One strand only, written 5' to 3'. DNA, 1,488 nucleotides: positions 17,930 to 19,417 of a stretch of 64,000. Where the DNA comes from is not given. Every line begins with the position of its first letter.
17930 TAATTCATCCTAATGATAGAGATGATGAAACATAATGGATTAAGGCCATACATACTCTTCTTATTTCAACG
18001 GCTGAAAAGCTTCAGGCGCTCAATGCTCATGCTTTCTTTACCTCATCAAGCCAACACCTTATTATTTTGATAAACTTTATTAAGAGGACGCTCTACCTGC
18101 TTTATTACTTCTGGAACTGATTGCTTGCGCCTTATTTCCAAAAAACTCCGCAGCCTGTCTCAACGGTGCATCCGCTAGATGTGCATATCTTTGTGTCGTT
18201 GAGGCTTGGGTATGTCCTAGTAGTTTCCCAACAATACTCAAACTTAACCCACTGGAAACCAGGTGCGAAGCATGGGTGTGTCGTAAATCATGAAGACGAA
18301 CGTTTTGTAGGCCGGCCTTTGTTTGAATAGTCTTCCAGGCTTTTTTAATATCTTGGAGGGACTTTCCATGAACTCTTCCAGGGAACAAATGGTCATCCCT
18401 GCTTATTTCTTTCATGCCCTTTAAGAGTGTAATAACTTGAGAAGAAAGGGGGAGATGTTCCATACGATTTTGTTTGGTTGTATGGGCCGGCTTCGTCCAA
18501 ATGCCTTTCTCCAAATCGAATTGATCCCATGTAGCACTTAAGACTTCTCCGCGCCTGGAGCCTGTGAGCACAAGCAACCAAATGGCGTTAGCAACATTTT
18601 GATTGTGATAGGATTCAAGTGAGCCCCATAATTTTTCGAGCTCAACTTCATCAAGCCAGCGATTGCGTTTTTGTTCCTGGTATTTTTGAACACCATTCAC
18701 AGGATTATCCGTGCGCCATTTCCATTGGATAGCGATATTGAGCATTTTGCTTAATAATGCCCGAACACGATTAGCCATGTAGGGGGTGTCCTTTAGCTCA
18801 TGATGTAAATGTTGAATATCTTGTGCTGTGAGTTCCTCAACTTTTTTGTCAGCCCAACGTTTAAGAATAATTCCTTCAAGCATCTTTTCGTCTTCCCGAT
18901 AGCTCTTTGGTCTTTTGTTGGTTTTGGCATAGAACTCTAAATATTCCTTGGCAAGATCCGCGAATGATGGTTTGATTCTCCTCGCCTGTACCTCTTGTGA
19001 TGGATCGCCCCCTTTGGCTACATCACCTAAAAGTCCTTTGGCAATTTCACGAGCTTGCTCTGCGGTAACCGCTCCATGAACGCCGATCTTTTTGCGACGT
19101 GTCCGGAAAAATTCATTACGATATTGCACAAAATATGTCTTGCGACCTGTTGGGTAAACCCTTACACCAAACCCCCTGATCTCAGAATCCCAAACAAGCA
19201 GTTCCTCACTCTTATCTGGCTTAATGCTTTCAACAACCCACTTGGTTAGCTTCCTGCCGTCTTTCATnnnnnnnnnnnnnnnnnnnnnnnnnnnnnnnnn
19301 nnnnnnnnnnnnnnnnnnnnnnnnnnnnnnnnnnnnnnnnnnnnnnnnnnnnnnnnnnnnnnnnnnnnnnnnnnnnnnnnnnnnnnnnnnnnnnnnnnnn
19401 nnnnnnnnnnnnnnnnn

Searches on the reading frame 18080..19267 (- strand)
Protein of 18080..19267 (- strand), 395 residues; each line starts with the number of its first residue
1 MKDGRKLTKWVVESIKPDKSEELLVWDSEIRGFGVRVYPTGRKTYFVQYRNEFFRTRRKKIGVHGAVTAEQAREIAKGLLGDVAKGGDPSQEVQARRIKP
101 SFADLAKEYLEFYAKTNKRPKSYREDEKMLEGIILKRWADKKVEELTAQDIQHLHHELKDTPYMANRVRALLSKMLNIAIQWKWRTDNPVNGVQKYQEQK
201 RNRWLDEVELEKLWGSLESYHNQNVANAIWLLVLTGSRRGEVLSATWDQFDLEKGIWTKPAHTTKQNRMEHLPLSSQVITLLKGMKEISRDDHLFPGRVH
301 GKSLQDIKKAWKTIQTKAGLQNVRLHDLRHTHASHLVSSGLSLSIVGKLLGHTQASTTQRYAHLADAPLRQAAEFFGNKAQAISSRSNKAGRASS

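Call 6: search_protein_families(library=pfam, proteins=[window:18080-19267:-], max_evalue=0.1)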
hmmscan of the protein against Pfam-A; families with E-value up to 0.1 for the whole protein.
window:18080-19267:- (395 aa): 6 families
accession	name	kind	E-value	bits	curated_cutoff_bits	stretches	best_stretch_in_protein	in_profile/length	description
PF00589.27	Phage_integrase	-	6.6e-28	98.1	27.1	1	204-366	2-170/172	Phage integrase family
PF13356.12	Arm-DNA-bind_3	-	3.7e-15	56.3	27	1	7-95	1-82/83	Arm DNA-binding domain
PF22022.2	Phage_int_M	-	2.8e-07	31.1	27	1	102-193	1-93/96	Phage integrase central domain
PF14659.12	Phage_int_SAM_3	-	3.6e-05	24.4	22.6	1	102-158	2-57/58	Phage integrase, N-terminal SAM-like domain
PF05193.26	Peptidase_M16_C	-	0.0083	16.5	23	0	48-102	9-59/181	Peptidase M16 inactive domain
PF05179.20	CDC73_C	-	0.076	13.1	32.8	0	163-219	98-157/158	RNA pol II accessory factor, Cdc73 family, C-terminal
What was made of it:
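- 18080..19267 (-): Intact P4-type tyrosine integrase, convergent with the toxin gene. It contains the right copy of the 266-nt repeat (18125-18390). Pfam Phage_integrase, Arm-DNA-bind_3 and Phage_int_M (call 6).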

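Call 7: search_protein_families(library=ncbifam, proteins=[window:18080-19267:-], max_evalue=0.1)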
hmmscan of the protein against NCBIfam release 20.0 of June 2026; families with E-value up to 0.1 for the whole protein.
window:18080-19267:- (395 aa): 13 families
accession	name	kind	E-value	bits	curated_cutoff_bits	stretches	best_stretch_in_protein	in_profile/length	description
NF040815.2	recomb_XerA_Arch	equivalog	3.3e-24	85.9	220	1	137-371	29-261/263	site-specific tyrosine recombinase/integron integrase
TIGR02225.1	recomb_XerD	equivalog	2.5e-20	73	329.6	1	121-372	19-282/290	site-specific tyrosine recombinase XerD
NF001399.0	PRK00283.1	subfamily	3.3e-19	69.3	279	1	121-373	28-292/300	tyrosine recombinase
TIGR02224.1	recomb_XerC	equivalog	6e-19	68.5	335.15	1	119-371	17-284/295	tyrosine recombinase XerC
NF007246.0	PRK09692.1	domain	1.8e-13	49.9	434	1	229-360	240-371/413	integrase domain-containing protein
TIGR02249.1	integrase_gron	subfamily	3.9e-08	33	265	1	303-366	238-302/315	integron integrase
NF003462.0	PRK05084.1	equivalog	3.4e-07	29.3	267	1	322-374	302-354/360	tyrosine recombinase XerS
NF011946.0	PRK15417.1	equivalog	5.1e-06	25.9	435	1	300-365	250-316/337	integron integrase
NF002331.0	PRK01287.1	subfamily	0.00063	18.8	371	1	231-371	170-319/365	site-specific tyrosine recombinase XerC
NF002685.0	PRK02436.1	equivalog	0.0088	15.9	178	1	199-361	91-243/245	site-specific tyrosine recombinase XerD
TIGR03504.1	FimV_Cterm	subfamily_domain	0.023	14.7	30.65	0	74-98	16-40/44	FimV/HubP family polar landmark protein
NF041502.1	integrase_1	equivalog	0.065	11.9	350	0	292-363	286-359/484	site-specific integrase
TIGR00070.1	hisG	equivalog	0.068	13.1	75.75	0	195-237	123-161/183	ATP phosphoribosyltransferase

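Call 107: find_encoding_contigs(protein=window:18080-19267:-, flank=8000, max_places=8)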
Protein window:18080-19267:- (395 aa): no gene with exactly this product is on record in the collection.
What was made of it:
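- Tried and rejected: The integrase look-up failed (call 107).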
